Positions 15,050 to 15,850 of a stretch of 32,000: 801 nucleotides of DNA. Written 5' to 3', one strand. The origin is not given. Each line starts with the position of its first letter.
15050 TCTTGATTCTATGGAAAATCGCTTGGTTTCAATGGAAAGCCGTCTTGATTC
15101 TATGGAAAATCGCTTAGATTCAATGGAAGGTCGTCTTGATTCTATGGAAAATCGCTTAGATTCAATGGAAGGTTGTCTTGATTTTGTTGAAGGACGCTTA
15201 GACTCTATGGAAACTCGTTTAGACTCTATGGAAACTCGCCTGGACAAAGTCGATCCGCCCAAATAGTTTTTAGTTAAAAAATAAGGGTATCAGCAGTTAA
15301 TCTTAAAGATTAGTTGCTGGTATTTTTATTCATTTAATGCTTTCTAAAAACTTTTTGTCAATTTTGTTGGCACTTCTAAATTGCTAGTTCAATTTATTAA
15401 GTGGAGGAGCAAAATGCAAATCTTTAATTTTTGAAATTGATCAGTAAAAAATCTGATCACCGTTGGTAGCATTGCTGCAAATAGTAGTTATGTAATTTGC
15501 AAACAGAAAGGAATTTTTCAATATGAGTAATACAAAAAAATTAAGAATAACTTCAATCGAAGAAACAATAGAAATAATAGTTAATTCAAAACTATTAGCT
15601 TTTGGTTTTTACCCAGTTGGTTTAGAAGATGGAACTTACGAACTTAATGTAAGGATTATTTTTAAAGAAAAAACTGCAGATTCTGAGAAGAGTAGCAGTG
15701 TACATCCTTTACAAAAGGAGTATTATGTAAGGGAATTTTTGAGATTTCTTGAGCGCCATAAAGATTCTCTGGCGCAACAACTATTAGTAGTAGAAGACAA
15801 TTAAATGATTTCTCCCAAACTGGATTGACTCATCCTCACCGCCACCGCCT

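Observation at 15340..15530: Repeated leader with a strong SD and a 38-codon upstream ORF coupled to the downstream gene (copy a)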

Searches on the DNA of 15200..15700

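Call 68: search_rna_families(source=window, start=15200, end=15700, threshold=evalue, max_evalue=1)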
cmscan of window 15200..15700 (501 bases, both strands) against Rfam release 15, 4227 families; matches with E-value up to 1: 1.
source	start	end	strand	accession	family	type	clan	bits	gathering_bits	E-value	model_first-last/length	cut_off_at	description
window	15200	15322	+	RF02986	FuFi-1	Gene; sRNA;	-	16.7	59.6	0.24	63-175/175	5'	FuFi-1 RNA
